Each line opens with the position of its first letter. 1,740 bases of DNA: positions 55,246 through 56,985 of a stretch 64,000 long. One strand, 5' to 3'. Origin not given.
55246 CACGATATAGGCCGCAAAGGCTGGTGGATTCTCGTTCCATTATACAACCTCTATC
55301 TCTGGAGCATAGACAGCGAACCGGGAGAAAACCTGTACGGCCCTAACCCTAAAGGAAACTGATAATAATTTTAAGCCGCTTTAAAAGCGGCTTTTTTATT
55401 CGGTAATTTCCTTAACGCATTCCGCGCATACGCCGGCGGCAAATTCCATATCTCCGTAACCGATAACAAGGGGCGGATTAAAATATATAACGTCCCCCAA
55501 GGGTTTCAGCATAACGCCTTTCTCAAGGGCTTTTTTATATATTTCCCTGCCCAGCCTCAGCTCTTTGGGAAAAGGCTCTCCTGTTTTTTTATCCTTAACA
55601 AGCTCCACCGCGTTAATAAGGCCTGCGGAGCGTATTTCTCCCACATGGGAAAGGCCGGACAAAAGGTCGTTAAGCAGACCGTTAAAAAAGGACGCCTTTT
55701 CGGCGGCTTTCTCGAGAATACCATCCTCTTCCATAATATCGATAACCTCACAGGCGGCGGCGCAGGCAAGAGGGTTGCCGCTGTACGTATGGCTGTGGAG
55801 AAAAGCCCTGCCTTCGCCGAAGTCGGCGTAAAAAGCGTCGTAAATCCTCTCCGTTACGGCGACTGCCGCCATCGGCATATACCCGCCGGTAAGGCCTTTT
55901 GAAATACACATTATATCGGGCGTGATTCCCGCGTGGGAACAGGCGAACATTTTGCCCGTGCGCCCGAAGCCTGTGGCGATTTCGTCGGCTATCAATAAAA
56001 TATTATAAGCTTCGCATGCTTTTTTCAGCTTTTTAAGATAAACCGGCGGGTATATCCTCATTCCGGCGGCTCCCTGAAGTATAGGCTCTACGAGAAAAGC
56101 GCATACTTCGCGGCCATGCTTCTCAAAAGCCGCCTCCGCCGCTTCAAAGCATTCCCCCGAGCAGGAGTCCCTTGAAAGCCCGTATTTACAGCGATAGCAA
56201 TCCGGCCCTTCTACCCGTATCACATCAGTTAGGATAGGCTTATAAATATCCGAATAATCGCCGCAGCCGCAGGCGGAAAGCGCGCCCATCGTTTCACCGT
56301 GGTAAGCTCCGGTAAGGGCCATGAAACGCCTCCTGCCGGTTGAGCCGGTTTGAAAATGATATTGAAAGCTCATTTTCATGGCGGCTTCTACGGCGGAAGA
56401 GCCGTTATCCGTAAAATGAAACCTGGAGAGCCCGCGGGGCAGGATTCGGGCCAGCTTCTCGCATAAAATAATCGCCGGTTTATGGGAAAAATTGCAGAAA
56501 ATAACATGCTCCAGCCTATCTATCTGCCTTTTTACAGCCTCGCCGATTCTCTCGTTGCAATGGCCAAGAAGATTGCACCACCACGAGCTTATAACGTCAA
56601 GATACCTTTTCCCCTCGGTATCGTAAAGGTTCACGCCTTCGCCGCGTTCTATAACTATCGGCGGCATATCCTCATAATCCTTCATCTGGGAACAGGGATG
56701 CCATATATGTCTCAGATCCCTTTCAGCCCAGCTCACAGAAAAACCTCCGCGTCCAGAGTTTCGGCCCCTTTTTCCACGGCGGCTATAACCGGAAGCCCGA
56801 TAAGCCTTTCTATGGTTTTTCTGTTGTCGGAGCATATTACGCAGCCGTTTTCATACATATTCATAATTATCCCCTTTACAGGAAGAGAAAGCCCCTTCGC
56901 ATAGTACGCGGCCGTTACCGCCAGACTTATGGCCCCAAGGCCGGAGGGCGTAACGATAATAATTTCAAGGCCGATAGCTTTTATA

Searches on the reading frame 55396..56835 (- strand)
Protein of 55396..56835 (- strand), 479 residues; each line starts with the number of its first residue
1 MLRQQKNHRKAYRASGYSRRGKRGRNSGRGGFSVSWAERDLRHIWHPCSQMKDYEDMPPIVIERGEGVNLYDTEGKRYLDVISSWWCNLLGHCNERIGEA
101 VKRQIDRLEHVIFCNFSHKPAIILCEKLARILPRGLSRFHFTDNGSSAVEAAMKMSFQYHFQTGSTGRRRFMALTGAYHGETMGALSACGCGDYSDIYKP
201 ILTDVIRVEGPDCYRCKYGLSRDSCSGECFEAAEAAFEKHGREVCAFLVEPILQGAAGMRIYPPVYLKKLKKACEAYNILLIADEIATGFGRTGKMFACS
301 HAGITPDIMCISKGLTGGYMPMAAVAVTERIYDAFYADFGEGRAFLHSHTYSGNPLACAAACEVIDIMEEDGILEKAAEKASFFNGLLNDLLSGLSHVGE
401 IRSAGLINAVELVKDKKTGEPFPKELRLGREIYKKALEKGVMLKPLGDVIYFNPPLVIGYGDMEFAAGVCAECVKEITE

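Call 33: search_protein_families(library=pfam, proteins=[window:55396-56835:-], max_evalue=0.00001)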
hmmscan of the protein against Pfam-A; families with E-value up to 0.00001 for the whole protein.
window:55396-56835:- (479 aa): 1 family
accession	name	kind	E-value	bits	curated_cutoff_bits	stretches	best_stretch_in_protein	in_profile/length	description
PF00202.27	Aminotran_3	-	1.5e-110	370.1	30.5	1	55-459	6-388/403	Aminotransferase class-III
